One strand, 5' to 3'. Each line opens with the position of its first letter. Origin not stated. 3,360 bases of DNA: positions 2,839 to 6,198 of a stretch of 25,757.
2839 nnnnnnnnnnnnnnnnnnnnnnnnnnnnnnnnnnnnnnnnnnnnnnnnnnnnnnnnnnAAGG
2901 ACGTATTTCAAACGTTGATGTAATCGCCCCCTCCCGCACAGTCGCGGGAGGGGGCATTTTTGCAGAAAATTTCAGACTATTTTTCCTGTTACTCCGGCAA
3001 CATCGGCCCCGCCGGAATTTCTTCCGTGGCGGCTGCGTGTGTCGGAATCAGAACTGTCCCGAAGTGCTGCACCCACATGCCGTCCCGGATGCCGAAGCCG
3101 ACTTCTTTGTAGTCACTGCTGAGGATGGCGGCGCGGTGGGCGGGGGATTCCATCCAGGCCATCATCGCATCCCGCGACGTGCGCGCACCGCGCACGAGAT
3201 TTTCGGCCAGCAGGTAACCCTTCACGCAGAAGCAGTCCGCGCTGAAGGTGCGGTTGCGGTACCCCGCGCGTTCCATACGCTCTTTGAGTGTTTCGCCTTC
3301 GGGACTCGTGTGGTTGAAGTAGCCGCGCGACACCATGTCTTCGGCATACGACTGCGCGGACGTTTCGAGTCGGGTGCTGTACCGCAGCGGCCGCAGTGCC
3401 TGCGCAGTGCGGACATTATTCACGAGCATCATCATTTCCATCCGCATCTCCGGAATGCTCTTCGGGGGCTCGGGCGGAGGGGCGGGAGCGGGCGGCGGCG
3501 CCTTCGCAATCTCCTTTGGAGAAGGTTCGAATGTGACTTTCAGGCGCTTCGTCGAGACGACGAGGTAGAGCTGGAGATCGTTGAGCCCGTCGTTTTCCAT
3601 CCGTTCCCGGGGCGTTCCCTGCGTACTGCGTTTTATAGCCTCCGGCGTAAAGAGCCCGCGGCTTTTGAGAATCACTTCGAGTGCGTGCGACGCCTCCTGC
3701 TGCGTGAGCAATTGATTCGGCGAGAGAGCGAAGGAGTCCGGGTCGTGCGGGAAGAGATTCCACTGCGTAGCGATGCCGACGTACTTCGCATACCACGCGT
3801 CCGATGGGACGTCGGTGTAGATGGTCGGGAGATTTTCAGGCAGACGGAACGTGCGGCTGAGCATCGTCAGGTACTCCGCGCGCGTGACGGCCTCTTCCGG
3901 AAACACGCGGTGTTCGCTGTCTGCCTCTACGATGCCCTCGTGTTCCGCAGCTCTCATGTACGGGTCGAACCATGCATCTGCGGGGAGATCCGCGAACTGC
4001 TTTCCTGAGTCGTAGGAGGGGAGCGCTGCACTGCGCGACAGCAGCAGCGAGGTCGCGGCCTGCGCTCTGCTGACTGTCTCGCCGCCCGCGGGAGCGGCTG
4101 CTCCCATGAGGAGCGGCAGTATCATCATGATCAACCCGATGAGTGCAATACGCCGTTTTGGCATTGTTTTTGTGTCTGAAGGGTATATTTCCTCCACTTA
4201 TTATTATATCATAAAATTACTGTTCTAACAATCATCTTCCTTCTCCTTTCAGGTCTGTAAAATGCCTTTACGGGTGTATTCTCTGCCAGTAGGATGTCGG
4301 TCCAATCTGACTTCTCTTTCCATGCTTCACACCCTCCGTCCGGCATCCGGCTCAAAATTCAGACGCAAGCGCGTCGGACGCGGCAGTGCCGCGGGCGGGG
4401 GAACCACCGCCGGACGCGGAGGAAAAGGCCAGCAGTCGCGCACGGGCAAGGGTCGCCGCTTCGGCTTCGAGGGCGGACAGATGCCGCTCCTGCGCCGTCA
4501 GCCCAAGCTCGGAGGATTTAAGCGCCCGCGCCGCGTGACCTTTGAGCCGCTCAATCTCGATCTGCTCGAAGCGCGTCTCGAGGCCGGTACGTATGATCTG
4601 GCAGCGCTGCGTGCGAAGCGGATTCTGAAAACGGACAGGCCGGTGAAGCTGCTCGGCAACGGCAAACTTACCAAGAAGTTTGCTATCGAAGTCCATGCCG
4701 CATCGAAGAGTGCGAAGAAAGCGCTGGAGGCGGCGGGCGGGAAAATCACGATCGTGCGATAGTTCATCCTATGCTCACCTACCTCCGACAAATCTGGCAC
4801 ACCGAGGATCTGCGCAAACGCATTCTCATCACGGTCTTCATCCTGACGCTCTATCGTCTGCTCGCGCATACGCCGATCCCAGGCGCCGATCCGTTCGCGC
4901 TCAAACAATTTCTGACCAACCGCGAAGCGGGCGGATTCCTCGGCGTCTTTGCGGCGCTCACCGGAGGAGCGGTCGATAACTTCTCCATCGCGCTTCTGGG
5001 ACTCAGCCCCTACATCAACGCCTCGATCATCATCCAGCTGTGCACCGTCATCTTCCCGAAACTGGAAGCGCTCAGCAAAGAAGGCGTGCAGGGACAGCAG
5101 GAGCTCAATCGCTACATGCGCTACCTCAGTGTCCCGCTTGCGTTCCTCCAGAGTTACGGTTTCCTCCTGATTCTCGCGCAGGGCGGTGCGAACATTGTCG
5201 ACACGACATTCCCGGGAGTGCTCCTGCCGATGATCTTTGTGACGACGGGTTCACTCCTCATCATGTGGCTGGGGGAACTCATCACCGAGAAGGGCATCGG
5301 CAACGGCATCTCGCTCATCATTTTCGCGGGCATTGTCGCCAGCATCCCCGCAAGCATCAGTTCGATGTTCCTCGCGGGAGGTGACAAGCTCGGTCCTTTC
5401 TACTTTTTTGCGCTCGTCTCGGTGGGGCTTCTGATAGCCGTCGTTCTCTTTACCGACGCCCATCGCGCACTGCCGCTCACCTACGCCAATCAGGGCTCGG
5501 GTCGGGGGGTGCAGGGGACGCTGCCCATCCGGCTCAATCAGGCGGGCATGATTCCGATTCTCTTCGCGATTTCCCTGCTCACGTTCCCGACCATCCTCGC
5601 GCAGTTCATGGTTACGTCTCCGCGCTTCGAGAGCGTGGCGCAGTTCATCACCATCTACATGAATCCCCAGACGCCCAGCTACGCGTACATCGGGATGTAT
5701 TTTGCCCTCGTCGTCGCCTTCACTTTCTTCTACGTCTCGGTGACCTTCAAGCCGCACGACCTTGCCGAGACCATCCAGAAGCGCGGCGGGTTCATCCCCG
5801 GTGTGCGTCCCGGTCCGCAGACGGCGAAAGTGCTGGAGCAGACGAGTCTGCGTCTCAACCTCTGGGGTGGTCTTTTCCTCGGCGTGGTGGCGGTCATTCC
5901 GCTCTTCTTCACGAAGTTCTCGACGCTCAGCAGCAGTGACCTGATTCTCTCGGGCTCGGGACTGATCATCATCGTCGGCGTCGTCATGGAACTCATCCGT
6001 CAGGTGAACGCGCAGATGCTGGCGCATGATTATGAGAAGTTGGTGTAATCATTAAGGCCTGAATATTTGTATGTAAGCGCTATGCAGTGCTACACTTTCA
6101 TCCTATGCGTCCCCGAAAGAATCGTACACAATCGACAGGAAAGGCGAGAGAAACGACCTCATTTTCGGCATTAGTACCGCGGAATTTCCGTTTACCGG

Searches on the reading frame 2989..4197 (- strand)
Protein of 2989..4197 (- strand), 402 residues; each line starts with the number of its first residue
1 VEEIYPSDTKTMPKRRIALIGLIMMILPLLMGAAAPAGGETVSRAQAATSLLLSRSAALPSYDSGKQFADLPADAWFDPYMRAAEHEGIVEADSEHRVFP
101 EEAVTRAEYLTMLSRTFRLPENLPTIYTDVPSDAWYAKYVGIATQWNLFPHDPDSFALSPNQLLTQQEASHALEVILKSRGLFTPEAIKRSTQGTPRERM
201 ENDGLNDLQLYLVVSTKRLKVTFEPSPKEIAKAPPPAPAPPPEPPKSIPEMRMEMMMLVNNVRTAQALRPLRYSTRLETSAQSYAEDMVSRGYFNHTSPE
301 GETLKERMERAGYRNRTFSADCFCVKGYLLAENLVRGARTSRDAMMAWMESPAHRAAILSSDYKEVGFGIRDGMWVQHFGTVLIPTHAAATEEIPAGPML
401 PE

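Call 3: search_protein_families(library=pfam, proteins=[window:2989-4197:-], max_evalue=0.1)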
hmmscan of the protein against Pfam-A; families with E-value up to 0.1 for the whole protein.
window:2989-4197:- (402 aa): 2 families
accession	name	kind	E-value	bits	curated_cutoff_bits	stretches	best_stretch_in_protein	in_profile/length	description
PF00188.32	CAP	-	1.3e-20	74.8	21.1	1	258-371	3-103/117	Cysteine-rich secretory protein family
PF00395.25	SLH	-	1.3e-08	35.2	20.8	1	68-109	2-43/44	S-layer homology domain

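Call 4: search_protein_families(library=ncbifam, proteins=[window:2989-4197:-], max_evalue=0.1)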
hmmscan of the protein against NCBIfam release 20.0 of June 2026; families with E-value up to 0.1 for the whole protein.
window:2989-4197:- (402 aa): 3 families
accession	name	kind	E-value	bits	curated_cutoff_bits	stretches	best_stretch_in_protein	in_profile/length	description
TIGR02909.1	spore_YkwD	subfamily_domain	4.5e-21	75.1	171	1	253-379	6-125/127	uncharacterized protein, YkwD family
NF052539.1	DivAsocLipDalA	equivalog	1.1e-11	44.8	200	1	248-370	44-154/169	divisome-associated lipoprotein DalA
NF033190.2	inl_like_NEAT_1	exception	0.0024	16.2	1275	1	39-154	615-730/754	NEAT domain-containing leucine-rich repeat protein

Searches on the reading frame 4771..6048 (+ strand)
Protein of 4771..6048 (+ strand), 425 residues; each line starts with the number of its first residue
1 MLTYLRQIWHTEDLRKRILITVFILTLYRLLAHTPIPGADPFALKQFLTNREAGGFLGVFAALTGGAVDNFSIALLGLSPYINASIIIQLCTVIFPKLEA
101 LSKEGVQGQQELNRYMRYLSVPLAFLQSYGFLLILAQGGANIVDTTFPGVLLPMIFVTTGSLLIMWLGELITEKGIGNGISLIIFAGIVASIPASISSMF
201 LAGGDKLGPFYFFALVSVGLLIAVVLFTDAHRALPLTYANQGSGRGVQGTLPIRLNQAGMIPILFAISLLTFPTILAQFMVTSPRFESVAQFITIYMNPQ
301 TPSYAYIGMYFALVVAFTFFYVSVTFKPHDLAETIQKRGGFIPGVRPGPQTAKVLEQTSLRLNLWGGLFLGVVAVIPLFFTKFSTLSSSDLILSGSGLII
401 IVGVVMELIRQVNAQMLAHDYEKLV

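Call 56: find_homologous_proteins(query=window:4771-6048:+, max_evalue=1e-30)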
Query window:4771-6048:+ (425 aa): 7993 proteins with E <= 1e-30 among 8000 candidates; the best 120 are listed.
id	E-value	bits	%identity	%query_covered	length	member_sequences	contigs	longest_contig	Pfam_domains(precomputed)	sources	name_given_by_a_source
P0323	1.2e-264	896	97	100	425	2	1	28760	PF00344.26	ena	-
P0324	6.7e-262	887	96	100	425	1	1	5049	PF00344.26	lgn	-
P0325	5.7e-249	844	91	100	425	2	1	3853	PF00344.26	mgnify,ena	mgnify:CR=1 FL=1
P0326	2.4e-225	766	81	100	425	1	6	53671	PF00344.26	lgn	-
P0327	2.4e-223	760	80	100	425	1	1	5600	PF00344.26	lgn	-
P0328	1.9e-212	724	75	100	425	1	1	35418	PF00344.26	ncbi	-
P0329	6.3e-209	712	75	100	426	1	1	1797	PF00344.26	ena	-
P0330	1.0e-208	712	74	100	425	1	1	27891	PF00344.26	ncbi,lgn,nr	ncbi:MAG: preprotein translocase subunit SecY [Candidatus Peribacteraceae bacterium]|nr:preprotein t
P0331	2.4e-208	710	74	100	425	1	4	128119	PF00344.26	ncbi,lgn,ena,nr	ncbi:MAG: preprotein translocase subunit SecY [Candidatus Peregrinibacteria bacterium Greene0416_62]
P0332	3.1e-208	710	75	100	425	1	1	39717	PF00344.26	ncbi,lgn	-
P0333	3.2e-208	710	74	100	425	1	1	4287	PF00344.26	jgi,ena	-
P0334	2.4e-207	707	73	100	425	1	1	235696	PF00344.26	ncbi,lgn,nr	ncbi:MAG: preprotein translocase subunit SecY [Candidatus Peregrinibacteria bacterium]|nr:preprotein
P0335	4.9e-207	706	74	99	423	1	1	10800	PF00344.26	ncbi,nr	ncbi:MAG: preprotein translocase subunit SecY, partial [Candidatus Peribacteraceae bacterium]|nr:pre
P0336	5.3e-207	706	73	100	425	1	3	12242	PF00344.26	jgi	jgi:preprotein translocase subunit SecY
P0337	7.0e-207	705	73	100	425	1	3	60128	PF00344.26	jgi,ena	jgi:preprotein translocase subunit SecY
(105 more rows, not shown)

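Call 57: find_encoding_contigs(protein=P0323, flank=10000, max_places=2)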
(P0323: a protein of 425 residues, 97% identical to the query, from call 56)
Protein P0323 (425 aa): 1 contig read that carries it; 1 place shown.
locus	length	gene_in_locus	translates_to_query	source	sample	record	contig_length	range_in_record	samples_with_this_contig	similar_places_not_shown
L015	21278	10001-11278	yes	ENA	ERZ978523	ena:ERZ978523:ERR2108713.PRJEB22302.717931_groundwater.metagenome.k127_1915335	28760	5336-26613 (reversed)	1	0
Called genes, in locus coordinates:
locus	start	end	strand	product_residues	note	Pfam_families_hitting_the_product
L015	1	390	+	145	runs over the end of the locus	PF00252:Ribosomal_L16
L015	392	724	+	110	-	-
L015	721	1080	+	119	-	PF00366:Ribosomal_S17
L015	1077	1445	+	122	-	PF00238:Ribosomal_L14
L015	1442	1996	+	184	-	PF00467:KOW, PF17136:ribosomal_L24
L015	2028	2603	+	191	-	PF00281:Ribosomal_L5, PF00673:Ribosomal_L5_C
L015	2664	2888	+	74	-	PF00253:Ribosomal_S14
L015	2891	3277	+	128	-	PF00410:Ribosomal_S8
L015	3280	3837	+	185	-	PF00347:Ribosomal_L6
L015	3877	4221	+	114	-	PF00861:Ribosomal_L18p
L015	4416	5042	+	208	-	PF00333:Ribosomal_S5, PF03719:Ribosomal_S5_C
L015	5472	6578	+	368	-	-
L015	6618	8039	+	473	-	PF00171:Aldedh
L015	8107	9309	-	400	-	PF00395:SLH (faint), PF00188:CAP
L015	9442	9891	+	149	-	PF00828:Ribosomal_L27A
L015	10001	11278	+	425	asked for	PF00344:SecY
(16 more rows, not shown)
